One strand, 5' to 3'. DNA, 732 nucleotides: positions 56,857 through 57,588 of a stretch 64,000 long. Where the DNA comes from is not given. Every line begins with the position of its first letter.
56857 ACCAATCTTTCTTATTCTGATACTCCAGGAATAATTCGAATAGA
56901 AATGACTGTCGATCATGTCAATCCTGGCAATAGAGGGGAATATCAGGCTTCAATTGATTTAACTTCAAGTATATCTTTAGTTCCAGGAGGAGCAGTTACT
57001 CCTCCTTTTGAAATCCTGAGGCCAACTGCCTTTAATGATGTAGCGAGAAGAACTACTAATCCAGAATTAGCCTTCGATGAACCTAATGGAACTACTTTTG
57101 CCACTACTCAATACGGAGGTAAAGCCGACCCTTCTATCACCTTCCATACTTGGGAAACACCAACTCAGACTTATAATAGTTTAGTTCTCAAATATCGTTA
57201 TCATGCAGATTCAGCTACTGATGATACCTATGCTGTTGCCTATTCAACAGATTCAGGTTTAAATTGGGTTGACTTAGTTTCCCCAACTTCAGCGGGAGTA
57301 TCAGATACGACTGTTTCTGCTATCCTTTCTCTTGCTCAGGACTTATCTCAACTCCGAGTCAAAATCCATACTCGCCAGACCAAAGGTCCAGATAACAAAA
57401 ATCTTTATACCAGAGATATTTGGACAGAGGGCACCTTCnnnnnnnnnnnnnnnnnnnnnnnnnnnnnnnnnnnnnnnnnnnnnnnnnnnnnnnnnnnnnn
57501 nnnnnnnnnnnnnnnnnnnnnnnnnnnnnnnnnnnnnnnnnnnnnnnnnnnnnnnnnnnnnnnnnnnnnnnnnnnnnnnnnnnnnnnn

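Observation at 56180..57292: Adjacent minor pilins share a novel C-terminal domain with a 157-nt gene-conversion tract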

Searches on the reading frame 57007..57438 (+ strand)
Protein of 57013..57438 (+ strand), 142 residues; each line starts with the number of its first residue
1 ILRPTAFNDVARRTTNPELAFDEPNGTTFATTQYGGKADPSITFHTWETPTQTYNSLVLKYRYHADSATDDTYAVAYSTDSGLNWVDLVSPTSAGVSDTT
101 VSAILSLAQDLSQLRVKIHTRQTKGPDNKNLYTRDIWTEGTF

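Call 6: find_homologous_proteins(query=window:57013-57438:+, max_evalue=0.001)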
Query window:57013-57438:+ (142 aa): 1 proteins with E <= 0.001 among 15 candidates.
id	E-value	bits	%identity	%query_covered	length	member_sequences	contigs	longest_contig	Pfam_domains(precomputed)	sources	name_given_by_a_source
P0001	3.2e-50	188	61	100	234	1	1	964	-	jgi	jgi:hypothetical protein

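Call 17: find_related_loci(query=A2, collection=genome_contigs, flank=8000)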
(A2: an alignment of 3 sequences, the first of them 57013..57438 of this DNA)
Query A2 (142 aa) in genome_contigs; peptide patterns used: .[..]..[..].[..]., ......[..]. (x = any residue, [..] = any of these).
60 stretches matched a pattern; 3 encode a relative of the query (tblastn E <= 1e-3); 3 distinct loci.
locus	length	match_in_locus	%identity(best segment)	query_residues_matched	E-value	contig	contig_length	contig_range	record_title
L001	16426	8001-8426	64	1-142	9e-60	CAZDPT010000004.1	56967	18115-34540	MAG TPA_asm: uncultured Candidatus Saccharibacteria bacterium isolate SRP141376_co1_90 genome assembly, contig: NODE_143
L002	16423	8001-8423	58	3-142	5e-43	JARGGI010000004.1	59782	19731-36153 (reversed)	MAG: Patescibacteria group bacterium isolate C14-28 NODE_4_length_59782_cov_19.756335, whole genome shotgun sequence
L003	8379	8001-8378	56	3-127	5e-37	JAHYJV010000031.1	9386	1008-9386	MAG: Patescibacteria group bacterium isolate KA31 NODE_3223_length_9386_cov_188.546819, whole genome shotgun sequence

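Call 23: search_protein_representatives(alignment_id=A2)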
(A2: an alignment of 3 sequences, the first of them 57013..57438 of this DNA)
Query: 3 sequences, 142 profile positions. Proteins with E-value up to 0.001 (for the whole library): 202; up to 1e-10: 93; up to 1e-30: 9. The best 150 are listed.
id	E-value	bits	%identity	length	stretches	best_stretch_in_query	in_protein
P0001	1.5e-77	274.8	-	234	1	1-142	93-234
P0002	4.0e-58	211.8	-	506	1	1-142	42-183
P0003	1.4e-56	206.8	-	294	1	1-142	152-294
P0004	1.7e-52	193.6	-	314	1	2-142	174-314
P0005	3.7e-50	185.9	-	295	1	1-142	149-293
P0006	1.7e-44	167.6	-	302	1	1-140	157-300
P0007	1.9e-35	138.3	-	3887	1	2-142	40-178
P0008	5.1e-32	127.2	-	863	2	2-142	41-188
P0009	5.3e-31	123.8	-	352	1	2-142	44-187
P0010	1.1e-28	116.3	-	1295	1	2-142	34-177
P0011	9.0e-28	113.4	-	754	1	2-142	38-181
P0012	9.3e-28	113.3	-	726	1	2-142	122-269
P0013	1.2e-27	113.0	-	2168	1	2-142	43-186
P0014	5.5e-27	110.8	-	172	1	1-142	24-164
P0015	6.0e-25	104.2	-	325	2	1-81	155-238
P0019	9.6e-24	100.3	-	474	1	1-142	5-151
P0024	1.1e-22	96.9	-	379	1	1-142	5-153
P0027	4.7e-21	91.6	-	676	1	1-142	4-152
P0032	1.2e-19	87.0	-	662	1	1-142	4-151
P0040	3.2e-18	82.4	-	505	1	1-142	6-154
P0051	2.0e-16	76.6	-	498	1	1-142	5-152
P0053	2.1e-16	76.5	-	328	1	1-142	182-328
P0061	3.8e-15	72.4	-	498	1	1-142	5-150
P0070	2.2e-14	69.9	-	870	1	1-142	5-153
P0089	3.3e-11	59.7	-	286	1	1-138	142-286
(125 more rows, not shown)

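Call 31: search_solved_structures(query=A3, max_evalue=10, show_alignments=2)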
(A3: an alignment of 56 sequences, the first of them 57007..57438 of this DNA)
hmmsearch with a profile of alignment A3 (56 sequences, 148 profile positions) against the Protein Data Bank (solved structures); distinct sequences matched with E-value up to 10: 12.
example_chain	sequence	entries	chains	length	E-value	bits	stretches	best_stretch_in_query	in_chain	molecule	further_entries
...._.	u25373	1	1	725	4.2e-05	26.8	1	39-94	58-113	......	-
3a7q_A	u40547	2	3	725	4.2e-05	26.8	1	39-94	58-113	Reelin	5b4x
8q1o_A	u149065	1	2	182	0.2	14.9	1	28-95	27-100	S-layer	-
7qlh_A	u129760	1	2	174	0.23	14.7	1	28-95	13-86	S-layer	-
1sli_A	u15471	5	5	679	0.23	14.7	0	75-96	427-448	INTRAMOLECULAR TRANS-SIALIDASE | SIALIDASE L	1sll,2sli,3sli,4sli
5kvm_C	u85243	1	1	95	0.35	14.1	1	60-98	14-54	FN3 monobody alpha5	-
3s98_A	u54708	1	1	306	0.47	13.7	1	61-127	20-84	Interferon alpha/beta receptor 1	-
8y31_E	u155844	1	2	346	0.6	13.3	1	61-126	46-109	Interferon alpha/beta receptor 1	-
3se3_A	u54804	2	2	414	0.73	13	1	61-126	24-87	Interferon alpha/beta receptor 1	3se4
6a48_A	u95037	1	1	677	0.96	12.6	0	78-111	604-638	Reelin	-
4x6k_A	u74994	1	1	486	1.9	11.7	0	75-105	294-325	Anhydrosialidase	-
4x47_A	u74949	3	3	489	2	11.6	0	75-105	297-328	Anhydrosialidase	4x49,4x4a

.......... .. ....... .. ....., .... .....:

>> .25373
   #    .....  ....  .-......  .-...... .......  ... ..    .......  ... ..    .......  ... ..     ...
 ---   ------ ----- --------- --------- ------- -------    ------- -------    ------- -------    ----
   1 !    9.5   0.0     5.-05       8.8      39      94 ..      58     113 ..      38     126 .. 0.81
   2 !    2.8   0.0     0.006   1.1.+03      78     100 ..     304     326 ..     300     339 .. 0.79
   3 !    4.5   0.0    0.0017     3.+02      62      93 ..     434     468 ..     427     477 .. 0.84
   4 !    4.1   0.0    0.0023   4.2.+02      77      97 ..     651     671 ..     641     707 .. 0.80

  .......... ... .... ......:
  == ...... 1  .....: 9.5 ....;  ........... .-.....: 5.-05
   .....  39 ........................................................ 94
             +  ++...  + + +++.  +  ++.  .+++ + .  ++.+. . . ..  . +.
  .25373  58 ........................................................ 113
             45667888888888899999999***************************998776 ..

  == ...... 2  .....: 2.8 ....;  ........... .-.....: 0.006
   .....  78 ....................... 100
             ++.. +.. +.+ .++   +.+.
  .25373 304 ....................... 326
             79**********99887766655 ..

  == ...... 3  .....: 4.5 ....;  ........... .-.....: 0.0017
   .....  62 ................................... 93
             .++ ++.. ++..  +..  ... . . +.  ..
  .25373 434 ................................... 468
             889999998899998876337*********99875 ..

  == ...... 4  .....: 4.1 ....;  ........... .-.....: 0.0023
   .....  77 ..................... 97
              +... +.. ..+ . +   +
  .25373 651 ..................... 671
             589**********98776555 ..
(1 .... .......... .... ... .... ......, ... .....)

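Call 32: find_encoding_contigs(protein=P0053, flank=6000, max_places=4)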
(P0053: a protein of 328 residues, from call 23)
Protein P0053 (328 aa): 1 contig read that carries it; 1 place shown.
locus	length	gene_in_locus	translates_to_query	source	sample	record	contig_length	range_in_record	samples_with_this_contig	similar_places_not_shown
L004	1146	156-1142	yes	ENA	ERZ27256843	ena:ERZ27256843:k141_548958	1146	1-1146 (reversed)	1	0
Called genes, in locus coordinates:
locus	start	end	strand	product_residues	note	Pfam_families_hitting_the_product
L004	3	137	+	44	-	?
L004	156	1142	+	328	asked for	PF07963:N_methyl (weak)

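Call 33: find_encoding_contigs(protein=P0004, flank=6000, max_places=4)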
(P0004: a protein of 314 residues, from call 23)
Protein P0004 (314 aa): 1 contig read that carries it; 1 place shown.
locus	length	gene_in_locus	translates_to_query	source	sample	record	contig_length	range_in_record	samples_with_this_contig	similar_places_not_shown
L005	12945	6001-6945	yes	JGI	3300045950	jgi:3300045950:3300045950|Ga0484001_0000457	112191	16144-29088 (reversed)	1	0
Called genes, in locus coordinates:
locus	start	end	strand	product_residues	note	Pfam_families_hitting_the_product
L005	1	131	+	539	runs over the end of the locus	PF00118:Cpn60_TCP1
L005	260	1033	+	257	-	PF00512:HisKA, PF02518:HATPase_c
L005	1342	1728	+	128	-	PF00072:Response_reg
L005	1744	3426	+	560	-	PF05157:MshEN, PF00437:T2SSE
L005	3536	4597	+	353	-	PF00482:T2SSF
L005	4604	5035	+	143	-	-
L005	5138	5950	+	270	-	-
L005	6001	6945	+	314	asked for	-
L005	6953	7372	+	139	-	-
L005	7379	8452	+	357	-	PF11104:PilM_2, PF06723:MreB_Mbl (faint), PF14450:FtsA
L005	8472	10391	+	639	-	-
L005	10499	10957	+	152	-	PF07963:N_methyl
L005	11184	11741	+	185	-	PF04011:LemA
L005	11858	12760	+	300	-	PF01435:Peptidase_M48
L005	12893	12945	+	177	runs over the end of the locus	PF13453:Zn_ribbon_TFIIB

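Call 36: predict_structure(alignment_id=A3)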
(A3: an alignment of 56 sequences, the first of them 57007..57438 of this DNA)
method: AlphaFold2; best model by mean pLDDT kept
length: 144 residues; sequences in the alignment: 56
mean_pLDDT: 96.9   pTM: 0.90
mean pLDDT of the five models: 96.9, 96.9, 96.5, 95.8, 95.8
residues with pLDDT >= 90: 140; 70-90: 4; 50-70: 0; < 50: 0
segments of 3 or more residues with pLDDT < 50: none
pLDDT, mean of each block of 10 residues (from residue 1): 97 98 91 96 98 96 98 98 98 98 98 98 96 98 96
secondary structure, 60 per line:
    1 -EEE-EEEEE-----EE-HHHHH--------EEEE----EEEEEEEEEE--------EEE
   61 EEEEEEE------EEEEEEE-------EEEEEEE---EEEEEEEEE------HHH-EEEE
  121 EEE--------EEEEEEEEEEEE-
elements in order: E2-4 E6-10 H19-23 E32-35 E40-49 E58-67 E74-80 E88-94 E98-106 E117-123 E132-143

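Call 39: fold_search(model_id=the predicted structure, library=pdb)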
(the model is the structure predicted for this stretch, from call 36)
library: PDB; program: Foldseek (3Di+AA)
matches with E <= 10: 1693; with E <= 0.001: 1
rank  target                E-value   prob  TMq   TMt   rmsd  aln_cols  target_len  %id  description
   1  2xom_A                5.6e-04  1.00  0.54  0.54   5.4       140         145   10  Atomic resolution structure of TmCBM61 in complex with beta-1,4- galactotriose (released 2010-09-08)
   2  1wky                  1.0e-03  1.00  0.45  0.18   4.6       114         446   18  Crystal structure of alkaline mannanase from Bacillus sp. strain JAMB-602: catalytic domain and its Carbohydrate Binding (released 2005-06-15)
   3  1k42_MODEL_1_A        1.3e-03  1.00  0.48  0.43   6.9       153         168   11  The Solution Structure of the CBM4-2 Carbohydrate Binding Module from a Thermostable Rhodothermus marinus Xyla (released 2002-05-29)
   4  2zey_B                1.6e-03  1.00  0.49  0.49   6.3       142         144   16  Family 16 carbohydrate binding module (released 2008-03-04)
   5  2zey_A                1.9e-03  1.00  0.52  0.52   5.9       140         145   15  Family 16 carbohydrate binding module (released 2008-03-04)
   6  9vg1_C                2.1e-03  0.97  0.36  0.27  10.4       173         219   13  Structure of CVA6 empty capsid complexed with 3H7 Fab (released 2025-11-19)
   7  1gui_A                2.4e-03  1.00  0.40  0.37   5.9       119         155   13  CBM4 structure and function (released 2002-09-26)
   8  3oeb_A                2.5e-03  1.00  0.52  0.52   5.9       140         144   15  Crystal structure of the Q121E mutant of C.polysaccharolyticus CBM16-1 bound to mannopentaose (released 2010-08-25)
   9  3oea_A                2.8e-03  1.00  0.52  0.51   5.9       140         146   15  Crystal structure of the Q121E mutants of C.polysaccharolyticus CBM16-1 bound to cellopentaose (released 2010-08-25)
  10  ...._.                3.1e-03  1.00  0.55  0.15   5.8       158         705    9  Crystal structure of two repeat fragment of reelin (released 2007-05-22)
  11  2xon_L                3.3e-03  1.00  0.55  0.55   5.4       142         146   10  Structure of TmCBM61 in complex with beta-1,4-galactotriose at 1.4 A resolution (released 2010-09-08)
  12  4d0q                  3.3e-03  1.00  0.43  0.40   6.9       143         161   12  Hyaluronan Binding Module of the Streptococcal Pneumoniae Hyaluronate Lyase (released 2014-08-06)
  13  7uae_A                3.3e-03  0.99  0.40  0.14   6.0       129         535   12  Human meprin alpha (active state) (released 2022-11-02)
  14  2zex_A                3.5e-03  1.00  0.52  0.51   5.7       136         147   14  Family 16 carbohydrate binding module (released 2008-03-04)
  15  2c24_A                3.9e-03  0.99  0.38  0.33   6.7       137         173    8  FAMILY 30 CARBOHYDRATE-BINDING MODULE OF CELLULOSOMAL CELLULASE CEL9D- CEL44B OF CLOSTRIDIUM THERMOCELLUM (released 2005-11-22)
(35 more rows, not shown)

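Call 41: search_protein_families(library=pfam, alignment_id=A3, max_evalue=0.01)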
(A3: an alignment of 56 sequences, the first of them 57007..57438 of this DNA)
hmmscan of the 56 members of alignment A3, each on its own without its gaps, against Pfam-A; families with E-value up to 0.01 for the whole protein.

A. member 1, window:57007-57438:+ (144 aa): 1 family
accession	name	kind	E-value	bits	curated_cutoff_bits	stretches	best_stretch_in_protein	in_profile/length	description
PF00754.31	F5_F8_type_C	-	8.4e-05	23.1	28.2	1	16-125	11-115/127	F5/8 type C domain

B. families by the number of members that match (of 56 scanned): 4 families
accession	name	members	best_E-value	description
PF21471.3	Reelin_subrepeat-B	11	1.1e-05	Reelin subrepeat B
PF00754.31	F5_F8_type_C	3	8.4e-05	F5/8 type C domain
PF25300.1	Fn3_Dep-1_3rd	2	0.00014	Dep-1 third Fn3-like domain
PF04681.18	Bys1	1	0.0084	Blastomyces yeast-phase-specific protein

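Call 42: search_protein_families(library=phrogs, proteins=[P0019, P0024, P0027, P0032, P0070, P0040, P0061, P0051], max_evalue=0.001)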
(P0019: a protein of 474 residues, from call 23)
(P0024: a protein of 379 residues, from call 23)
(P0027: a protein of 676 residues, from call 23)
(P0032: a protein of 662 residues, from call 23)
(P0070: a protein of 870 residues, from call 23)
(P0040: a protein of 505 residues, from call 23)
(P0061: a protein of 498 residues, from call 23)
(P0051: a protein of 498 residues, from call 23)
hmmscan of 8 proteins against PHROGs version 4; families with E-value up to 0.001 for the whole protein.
P0019 (474 aa): 0 families

P0024 (379 aa): 0 families

P0027 (676 aa): 2 families
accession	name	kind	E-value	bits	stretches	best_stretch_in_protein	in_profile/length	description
phrog_8510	-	head and packaging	5.4e-13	48.6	1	432-615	727-901/1348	virion structural protein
phrog_8501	-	tail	0.00026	22.3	0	282-387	20-124/133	minor tail protein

P0032 (662 aa): 2 families
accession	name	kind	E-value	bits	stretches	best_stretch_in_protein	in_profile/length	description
phrog_8510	-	head and packaging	2.2e-11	43.3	1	373-565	726-898/1348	virion structural protein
phrog_18503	-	unknown function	3.8e-08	33.1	1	321-564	489-707/844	-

P0070 (870 aa): 1 family
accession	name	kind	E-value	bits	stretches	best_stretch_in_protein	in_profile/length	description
phrog_24698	-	unknown function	4.7e-11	43.3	1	465-750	126-417/432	-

P0040 (505 aa): 0 families

P0061 (498 aa): 0 families

P0051 (498 aa): 0 families

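Call 43: fold_search(model_id=the predicted structure, library=viral)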
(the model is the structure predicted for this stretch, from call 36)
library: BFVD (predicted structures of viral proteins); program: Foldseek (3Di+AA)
matches with E <= 10: 1844; with E <= 0.001: 12
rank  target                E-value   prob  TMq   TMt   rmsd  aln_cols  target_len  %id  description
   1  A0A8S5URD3            1.1e-05  1.00  0.60  0.42   5.1       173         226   18  Uncharacterized protein [Siphoviridae sp. ctg6c78]
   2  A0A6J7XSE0            4.4e-05  1.00  0.54  0.47   5.0       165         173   14  Uncharacterized protein [uncultured Caudovirales phage]
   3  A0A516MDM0            7.6e-05  1.00  0.65  0.54   4.4       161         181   15  (no name in the UniProt tables at hand)
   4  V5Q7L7                1.6e-04  1.00  0.49  0.22   8.2       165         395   13  Tail fiber protein [Xylella phage Paz]
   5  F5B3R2                2.1e-04  1.00  0.61  0.17   5.9       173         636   14  (no name in the UniProt tables at hand)
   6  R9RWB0                4.0e-04  1.00  0.44  0.28   5.7       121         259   12  Uncharacterized protein [Bacillus phage phiBTP1]
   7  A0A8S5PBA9            4.4e-04  1.00  0.51  0.17   6.2       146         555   12  S-layer associated multidomain endoglucanase 16 carbohydrate binding module-2.9A [Siphoviridae sp. ctYtb10]
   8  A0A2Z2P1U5            6.5e-04  1.00  0.47  0.20   5.3       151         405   11  SGNH/GDSL hydrolase family protein [Lactococcus phage PLgY-30]
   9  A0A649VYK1            6.9e-04  1.00  0.45  0.14  11.2       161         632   11  Minor tail protein [Microbacterium phage Teamocil]
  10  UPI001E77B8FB         7.3e-04  1.00  0.51  0.10   5.8       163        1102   12  (no name look-up for this kind of identifier)
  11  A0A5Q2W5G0            9.6e-04  1.00  0.57  0.09   4.8       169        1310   11  (no name in the UniProt tables at hand)
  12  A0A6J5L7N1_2          9.6e-04  1.00  0.51  0.10   5.5       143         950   12  Uncharacterized protein [uncultured Caudovirales phage]
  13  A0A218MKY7            1.1e-03  1.00  0.50  0.27   6.0       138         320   15  CBM6 domain-containing protein [uncultured virus]
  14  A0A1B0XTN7            1.1e-03  1.00  0.61  0.21   5.1       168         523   15  (no name in the UniProt tables at hand)
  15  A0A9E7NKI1            1.3e-03  1.00  0.54  0.18   6.8       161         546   11  (no name in the UniProt tables at hand)
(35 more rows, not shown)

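Call 44: find_encoding_contigs(protein=P0003, flank=5000, max_places=3)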
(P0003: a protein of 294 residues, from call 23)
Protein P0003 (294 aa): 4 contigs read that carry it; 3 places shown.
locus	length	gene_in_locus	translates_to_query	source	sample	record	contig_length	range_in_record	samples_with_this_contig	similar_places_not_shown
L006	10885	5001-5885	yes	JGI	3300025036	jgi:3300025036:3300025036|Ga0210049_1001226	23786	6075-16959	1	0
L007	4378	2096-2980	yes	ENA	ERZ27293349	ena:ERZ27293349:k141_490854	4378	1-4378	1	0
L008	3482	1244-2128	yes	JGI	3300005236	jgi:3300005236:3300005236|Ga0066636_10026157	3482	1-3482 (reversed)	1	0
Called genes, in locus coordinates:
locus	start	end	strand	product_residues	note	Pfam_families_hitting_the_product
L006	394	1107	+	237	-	PF00512:HisKA (weak), PF02518:HATPase_c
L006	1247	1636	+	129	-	PF00072:Response_reg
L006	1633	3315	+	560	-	PF05157:MshEN, PF00437:T2SSE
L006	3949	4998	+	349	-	PF00482:T2SSF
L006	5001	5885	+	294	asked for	-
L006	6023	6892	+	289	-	PF07963:N_methyl (weak)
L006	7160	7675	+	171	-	-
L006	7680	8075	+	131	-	-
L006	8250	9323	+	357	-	PF11104:PilM_2, PF06723:MreB_Mbl (faint), PF14450:FtsA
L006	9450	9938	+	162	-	PF07963:N_methyl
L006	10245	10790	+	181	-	PF04011:LemA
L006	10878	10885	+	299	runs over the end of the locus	PF01435:Peptidase_M48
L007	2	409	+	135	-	?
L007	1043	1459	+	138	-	PF00482:T2SSF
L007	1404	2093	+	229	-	PF00482:T2SSF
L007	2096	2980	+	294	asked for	-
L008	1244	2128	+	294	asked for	-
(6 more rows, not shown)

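Call 45: find_encoding_contigs(protein=P0005, flank=5000, max_places=3)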
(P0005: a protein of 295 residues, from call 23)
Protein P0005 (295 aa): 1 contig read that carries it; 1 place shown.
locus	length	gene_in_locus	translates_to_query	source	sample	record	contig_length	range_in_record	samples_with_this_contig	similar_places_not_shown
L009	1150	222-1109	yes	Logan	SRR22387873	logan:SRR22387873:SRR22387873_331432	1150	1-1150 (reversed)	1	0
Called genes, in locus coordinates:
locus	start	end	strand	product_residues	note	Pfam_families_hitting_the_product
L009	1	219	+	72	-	?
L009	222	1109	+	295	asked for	-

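Call 46: find_encoding_contigs(protein=P0006, flank=5000, max_places=3)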
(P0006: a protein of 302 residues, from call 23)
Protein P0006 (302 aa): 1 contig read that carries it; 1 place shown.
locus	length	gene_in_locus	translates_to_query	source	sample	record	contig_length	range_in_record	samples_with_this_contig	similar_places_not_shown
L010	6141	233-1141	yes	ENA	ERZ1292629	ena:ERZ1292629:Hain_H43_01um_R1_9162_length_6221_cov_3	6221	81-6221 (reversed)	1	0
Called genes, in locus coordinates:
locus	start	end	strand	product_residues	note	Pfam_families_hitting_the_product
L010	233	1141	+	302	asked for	-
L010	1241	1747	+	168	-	PF07963:N_methyl (weak)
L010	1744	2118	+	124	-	-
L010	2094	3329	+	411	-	PF11104:PilM_2, PF06723:MreB_Mbl (faint), PF14450:FtsA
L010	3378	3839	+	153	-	PF07963:N_methyl (weak)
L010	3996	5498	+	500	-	PF01336:tRNA_anti-codon, PF00152:tRNA-synt_2, PF01409:tRNA-synt_2d (faint)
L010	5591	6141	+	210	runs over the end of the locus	?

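Call 47: find_encoding_contigs(protein=P0089, flank=5000, max_places=3)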
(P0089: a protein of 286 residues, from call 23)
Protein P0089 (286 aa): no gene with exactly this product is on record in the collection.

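Call 59: find_homologous_proteins(query=A3, max_evalue=0.00001)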
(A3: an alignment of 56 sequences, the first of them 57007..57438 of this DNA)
Query A3 (56 sequences) (144 aa, profile of the alignment): 6 proteins with E <= 0.00001 among 1443 candidates.
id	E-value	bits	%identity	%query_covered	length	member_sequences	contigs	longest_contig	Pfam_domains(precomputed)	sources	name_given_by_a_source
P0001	1.7e-49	186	62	99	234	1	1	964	-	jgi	jgi:hypothetical protein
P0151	7.6e-49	183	73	100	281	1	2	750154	-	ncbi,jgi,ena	-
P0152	6.8e-43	164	66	98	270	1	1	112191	-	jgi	jgi:type II secretory pathway pseudopilin PulG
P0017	1.7e-42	163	39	86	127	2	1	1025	-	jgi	-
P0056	8.4e-40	154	33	69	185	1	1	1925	-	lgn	-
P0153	7.7e-36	141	68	71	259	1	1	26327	-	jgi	-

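Call 61: find_encoding_contigs(protein=P0151, flank=3000, max_places=3)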
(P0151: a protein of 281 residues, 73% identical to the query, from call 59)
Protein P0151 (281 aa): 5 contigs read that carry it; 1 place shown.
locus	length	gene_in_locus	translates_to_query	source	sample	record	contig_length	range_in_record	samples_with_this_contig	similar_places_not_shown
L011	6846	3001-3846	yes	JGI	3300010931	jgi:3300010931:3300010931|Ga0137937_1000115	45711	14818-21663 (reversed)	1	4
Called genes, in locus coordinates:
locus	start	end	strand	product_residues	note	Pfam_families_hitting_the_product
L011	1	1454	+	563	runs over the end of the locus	PF05157:MshEN, PF00437:T2SSE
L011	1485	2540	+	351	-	PF00482:T2SSF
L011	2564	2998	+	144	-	-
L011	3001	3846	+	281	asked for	-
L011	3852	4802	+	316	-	-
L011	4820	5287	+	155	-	-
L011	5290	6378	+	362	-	PF11104:PilM_2, PF06723:MreB_Mbl (faint), PF14450:FtsA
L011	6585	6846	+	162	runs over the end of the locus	PF07963:N_methyl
